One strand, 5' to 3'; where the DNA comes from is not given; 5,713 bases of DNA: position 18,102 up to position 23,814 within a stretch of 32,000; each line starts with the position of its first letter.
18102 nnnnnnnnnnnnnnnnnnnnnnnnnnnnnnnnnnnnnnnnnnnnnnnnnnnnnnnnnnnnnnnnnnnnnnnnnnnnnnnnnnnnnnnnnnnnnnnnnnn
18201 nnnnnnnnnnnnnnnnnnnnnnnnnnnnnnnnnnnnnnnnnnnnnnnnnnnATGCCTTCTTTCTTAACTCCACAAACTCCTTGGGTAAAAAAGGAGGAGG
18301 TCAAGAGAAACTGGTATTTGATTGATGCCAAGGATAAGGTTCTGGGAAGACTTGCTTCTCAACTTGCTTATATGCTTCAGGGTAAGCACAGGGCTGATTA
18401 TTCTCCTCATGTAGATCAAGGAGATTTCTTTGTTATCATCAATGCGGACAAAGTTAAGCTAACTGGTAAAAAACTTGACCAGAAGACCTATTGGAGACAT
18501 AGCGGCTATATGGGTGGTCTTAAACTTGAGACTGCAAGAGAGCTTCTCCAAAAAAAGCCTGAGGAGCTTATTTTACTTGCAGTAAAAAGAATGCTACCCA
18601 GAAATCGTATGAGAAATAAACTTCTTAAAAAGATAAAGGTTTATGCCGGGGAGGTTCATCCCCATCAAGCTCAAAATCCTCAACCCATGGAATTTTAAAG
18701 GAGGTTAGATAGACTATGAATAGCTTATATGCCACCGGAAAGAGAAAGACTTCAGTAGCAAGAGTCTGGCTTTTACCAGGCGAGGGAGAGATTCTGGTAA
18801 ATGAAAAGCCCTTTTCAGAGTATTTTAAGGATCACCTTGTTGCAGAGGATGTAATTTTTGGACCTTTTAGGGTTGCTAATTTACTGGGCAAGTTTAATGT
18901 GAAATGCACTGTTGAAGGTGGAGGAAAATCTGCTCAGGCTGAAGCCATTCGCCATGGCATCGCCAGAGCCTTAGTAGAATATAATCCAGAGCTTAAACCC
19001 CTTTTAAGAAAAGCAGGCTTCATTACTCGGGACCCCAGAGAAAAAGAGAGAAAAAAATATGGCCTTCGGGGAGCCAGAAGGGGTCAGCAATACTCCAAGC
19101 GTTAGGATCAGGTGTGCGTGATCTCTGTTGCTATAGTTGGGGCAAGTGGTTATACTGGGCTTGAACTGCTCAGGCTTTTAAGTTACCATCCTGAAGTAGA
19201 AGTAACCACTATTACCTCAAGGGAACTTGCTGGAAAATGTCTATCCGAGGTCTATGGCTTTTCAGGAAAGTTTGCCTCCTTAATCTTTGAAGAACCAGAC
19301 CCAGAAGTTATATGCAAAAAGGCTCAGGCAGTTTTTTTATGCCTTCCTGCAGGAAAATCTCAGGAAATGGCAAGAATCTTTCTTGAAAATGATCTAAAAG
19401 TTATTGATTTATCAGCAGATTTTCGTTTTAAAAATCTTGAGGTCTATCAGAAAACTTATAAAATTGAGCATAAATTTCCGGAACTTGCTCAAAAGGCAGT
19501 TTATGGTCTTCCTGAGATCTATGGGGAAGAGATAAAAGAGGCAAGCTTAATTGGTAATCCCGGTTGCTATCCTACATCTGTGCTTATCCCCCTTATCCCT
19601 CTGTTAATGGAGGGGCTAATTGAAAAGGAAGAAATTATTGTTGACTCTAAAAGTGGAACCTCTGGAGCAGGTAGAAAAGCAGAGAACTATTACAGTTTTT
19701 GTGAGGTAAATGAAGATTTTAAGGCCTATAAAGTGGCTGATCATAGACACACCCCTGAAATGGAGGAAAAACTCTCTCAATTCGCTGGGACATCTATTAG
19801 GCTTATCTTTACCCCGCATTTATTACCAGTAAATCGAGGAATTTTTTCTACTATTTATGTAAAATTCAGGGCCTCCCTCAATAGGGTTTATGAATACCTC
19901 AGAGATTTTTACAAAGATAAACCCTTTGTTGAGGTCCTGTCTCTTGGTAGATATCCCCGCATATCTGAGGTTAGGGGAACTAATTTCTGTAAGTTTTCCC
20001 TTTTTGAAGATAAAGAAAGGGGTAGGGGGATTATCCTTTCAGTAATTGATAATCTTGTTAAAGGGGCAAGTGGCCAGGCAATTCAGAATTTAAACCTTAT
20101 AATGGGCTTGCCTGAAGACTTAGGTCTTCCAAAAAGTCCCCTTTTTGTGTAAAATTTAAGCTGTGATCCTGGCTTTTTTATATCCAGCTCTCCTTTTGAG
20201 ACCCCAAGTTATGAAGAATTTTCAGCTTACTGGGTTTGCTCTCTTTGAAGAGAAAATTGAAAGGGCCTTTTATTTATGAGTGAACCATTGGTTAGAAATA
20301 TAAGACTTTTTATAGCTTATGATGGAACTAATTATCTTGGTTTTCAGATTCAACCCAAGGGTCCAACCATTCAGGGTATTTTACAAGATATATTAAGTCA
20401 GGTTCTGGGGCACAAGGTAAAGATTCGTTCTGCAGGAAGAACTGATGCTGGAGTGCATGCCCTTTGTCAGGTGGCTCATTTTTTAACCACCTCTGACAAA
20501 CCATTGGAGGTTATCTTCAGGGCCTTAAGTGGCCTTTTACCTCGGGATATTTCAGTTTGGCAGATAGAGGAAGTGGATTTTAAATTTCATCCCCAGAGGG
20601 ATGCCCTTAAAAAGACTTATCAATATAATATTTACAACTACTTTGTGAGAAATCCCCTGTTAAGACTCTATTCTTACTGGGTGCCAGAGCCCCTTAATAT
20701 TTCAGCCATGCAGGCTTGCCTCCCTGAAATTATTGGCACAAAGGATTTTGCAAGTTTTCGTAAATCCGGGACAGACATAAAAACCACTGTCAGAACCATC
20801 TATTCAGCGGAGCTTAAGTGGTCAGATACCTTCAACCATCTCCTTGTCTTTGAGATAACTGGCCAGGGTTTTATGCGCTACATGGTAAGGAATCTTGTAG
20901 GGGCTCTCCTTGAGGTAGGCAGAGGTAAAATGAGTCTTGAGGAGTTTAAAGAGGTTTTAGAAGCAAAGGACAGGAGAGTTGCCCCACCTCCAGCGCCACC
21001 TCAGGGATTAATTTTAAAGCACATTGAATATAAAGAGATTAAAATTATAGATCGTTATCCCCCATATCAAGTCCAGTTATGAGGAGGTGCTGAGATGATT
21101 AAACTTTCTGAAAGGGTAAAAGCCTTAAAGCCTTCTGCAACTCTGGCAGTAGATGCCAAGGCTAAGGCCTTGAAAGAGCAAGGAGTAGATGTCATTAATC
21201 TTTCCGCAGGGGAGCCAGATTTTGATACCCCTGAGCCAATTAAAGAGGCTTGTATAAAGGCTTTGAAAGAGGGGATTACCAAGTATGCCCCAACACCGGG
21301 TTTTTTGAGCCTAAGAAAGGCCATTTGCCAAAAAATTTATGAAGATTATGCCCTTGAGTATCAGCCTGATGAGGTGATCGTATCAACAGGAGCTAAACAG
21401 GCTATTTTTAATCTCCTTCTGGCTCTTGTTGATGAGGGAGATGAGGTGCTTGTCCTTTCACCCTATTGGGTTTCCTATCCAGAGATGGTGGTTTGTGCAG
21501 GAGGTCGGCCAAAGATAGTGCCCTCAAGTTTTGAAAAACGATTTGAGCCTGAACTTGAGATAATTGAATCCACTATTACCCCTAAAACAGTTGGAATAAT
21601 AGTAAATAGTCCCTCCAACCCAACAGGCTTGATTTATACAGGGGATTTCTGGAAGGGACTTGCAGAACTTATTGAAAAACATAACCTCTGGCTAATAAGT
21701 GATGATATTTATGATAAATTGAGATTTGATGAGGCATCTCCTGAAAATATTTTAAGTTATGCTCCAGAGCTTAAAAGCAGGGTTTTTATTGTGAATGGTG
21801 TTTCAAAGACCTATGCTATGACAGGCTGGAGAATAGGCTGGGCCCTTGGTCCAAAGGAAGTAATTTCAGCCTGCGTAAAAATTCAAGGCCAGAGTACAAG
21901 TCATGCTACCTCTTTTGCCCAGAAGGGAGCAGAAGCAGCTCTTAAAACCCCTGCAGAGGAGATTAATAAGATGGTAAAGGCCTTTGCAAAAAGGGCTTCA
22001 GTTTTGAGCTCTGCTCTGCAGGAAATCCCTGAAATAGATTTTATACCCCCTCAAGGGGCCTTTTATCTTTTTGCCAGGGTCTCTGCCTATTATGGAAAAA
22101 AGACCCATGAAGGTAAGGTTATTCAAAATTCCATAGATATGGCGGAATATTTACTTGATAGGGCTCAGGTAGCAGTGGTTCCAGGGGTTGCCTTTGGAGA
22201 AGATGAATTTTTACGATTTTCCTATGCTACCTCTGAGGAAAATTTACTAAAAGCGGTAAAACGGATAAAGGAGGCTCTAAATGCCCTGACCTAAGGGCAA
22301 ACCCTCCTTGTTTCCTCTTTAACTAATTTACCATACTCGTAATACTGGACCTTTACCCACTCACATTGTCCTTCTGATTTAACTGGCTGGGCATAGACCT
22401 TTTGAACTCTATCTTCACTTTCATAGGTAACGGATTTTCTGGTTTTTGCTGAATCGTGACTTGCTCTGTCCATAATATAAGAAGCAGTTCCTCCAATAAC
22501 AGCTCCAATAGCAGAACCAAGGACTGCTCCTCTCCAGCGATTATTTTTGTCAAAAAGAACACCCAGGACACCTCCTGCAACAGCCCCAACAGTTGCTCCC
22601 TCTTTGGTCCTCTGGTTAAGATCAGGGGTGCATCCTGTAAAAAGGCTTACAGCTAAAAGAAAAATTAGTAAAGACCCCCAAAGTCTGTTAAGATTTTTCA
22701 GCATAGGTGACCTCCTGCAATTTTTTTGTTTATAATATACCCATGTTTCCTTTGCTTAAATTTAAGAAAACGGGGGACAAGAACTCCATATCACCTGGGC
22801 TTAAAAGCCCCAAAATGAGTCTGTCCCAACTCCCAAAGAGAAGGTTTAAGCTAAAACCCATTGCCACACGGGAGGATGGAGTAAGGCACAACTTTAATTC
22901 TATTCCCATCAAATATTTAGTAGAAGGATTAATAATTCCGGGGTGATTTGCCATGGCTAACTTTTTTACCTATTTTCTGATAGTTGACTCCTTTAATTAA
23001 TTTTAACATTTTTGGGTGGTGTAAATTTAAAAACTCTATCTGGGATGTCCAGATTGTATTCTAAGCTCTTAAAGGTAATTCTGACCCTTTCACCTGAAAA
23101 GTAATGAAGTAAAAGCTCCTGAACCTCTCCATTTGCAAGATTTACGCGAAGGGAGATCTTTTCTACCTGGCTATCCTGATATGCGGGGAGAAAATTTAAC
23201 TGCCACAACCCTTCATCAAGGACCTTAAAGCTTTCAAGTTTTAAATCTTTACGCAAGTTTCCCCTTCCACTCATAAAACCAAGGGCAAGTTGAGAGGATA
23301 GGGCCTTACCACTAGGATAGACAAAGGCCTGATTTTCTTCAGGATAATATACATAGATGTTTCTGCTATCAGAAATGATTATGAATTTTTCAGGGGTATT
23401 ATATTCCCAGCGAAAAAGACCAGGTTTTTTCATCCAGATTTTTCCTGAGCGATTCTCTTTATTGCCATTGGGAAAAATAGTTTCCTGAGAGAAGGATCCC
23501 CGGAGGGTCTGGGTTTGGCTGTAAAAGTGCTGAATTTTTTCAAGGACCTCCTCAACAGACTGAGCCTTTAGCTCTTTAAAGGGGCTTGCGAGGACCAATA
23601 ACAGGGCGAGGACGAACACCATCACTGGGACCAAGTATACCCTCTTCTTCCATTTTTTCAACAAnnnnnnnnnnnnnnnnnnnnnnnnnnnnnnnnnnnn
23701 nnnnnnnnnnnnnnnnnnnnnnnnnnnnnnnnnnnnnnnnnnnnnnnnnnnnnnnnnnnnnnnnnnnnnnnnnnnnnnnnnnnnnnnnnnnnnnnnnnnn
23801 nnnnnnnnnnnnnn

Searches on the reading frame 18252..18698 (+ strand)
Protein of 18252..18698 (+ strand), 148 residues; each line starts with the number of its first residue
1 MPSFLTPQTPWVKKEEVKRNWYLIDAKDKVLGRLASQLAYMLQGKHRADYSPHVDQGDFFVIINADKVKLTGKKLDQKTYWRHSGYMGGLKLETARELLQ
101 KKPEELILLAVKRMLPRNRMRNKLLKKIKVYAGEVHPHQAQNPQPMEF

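Call 16: search_protein_families(library=pfam, proteins=[window:18252-18698:+], max_evalue=0.001)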
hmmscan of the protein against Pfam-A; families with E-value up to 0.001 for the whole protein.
window:18252-18698:+ (148 aa): 1 family
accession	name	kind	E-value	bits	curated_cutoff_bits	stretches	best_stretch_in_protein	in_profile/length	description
PF00572.24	Ribosomal_L13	-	5.9e-46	155.9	23.8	1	19-137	1-119/119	Ribosomal protein L13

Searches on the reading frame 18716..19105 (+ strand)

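Call 16: search_protein_families(library=pfam, proteins=[window:18716-19105:+], max_evalue=0.001)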
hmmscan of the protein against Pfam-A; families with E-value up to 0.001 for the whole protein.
window:18716-19105:+ (129 aa): 1 family
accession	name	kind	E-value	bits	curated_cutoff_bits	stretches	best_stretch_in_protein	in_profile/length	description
PF00380.25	Ribosomal_S9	-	6.7e-48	162.6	22.5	1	8-129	1-121/121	Ribosomal protein S9/S16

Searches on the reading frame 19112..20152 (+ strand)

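Call 17: search_protein_families(library=pfam, proteins=[window:19112-20152:+], max_evalue=0.001)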
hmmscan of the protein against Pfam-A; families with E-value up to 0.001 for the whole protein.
window:19112-20152:+ (346 aa): 3 families
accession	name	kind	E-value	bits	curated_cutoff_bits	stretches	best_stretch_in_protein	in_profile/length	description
PF22698.1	Semialdhyde_dhC_1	-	3.6e-58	196.5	27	1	152-314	1-165/165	Semialdehyde dehydrogenase, dimerisation domain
PF01118.30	Semialdhyde_dh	-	9.4e-34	116.9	26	1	6-144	2-121/121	Semialdehyde dehydrogenase, NAD binding domain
PF02774.23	Semialdhyde_dhC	-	4.6e-22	79.5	26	1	161-317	1-184/184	Semialdehyde dehydrogenase, dimerisation domain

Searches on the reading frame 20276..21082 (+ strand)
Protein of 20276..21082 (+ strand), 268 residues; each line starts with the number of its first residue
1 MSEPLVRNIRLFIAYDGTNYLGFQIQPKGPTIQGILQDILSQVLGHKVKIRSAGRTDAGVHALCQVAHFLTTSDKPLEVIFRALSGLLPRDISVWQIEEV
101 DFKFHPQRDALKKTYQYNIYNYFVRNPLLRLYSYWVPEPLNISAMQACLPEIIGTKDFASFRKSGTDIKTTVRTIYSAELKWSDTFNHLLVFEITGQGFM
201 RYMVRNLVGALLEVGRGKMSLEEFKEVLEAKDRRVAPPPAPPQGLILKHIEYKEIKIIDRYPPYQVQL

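Call 17: search_protein_families(library=pfam, proteins=[window:20276-21082:+], max_evalue=0.001)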
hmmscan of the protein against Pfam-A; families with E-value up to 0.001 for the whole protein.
window:20276-21082:+ (268 aa): 1 family
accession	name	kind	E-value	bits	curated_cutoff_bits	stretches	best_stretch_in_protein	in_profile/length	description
PF01416.25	PseudoU_synth_1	-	7.6e-43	145.8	23.3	2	153-252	6-107/108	tRNA pseudouridine synthase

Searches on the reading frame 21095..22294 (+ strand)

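Call 17: search_protein_families(library=pfam, proteins=[window:21095-22294:+], max_evalue=0.001)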
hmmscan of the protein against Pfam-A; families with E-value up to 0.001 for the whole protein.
window:21095-22294:+ (399 aa): 2 families
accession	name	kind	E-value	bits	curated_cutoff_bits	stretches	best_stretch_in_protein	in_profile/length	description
PF00155.27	Aminotran_1_2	-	1e-74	252.3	19.7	1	32-391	2-361/361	Aminotransferase class I and II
PF01041.23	DegT_DnrJ_EryC1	-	0.00059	19.6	19.8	0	98-203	46-145/360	DegT/DnrJ/EryC1/StrS aminotransferase family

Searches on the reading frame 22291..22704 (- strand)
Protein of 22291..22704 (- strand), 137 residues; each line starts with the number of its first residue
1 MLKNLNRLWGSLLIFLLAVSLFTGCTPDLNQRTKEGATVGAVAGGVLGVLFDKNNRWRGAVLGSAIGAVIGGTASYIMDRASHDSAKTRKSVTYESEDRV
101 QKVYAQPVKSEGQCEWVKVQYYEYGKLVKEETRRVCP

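Call 17: search_protein_families(library=pfam, proteins=[window:22291-22704:-], max_evalue=0.001)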
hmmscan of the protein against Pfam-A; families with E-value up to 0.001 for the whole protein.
window:22291-22704:- (137 aa): 5 families
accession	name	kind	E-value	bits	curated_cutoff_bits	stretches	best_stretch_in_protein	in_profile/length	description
PF05433.20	Rick_17kDa_Anti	-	1e-09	38.6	24.2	1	35-74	1-42/43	Glycine zipper 2TM domain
PF13441.11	Gly-zipper_YMGG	-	1.2e-08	35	28.9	1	31-76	1-44/45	YMGG-like Gly-zipper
PF13488.11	Gly-zipper_Omp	-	9.1e-05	22.7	25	1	36-80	2-44/46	Glycine zipper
PF13436.11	Gly-zipper_OmpA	-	9.5e-05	22.5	27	0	58-73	6-21/44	Glycine-zipper domain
PF10247.14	Romo1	-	0.00092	20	27.6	0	31-51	4-24/66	Reactive mitochondrial oxygen species modulator 1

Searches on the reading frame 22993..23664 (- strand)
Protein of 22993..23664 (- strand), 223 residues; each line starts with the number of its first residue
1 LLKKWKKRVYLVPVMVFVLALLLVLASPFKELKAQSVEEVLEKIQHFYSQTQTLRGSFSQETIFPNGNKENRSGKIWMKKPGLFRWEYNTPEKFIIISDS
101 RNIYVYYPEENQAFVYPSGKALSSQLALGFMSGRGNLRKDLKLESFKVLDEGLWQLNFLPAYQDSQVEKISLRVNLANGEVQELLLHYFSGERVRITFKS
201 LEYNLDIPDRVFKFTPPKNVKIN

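Call 17: search_protein_families(library=pfam, proteins=[window:22993-23664:-], max_evalue=0.001)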
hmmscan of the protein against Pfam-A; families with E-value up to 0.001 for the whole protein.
window:22993-23664:- (223 aa): 1 family
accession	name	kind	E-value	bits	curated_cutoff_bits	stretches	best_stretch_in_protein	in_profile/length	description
PF03548.22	LolA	-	2.2e-27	96.3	23.6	1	50-215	2-165/165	Outer membrane lipoprotein carrier protein LolA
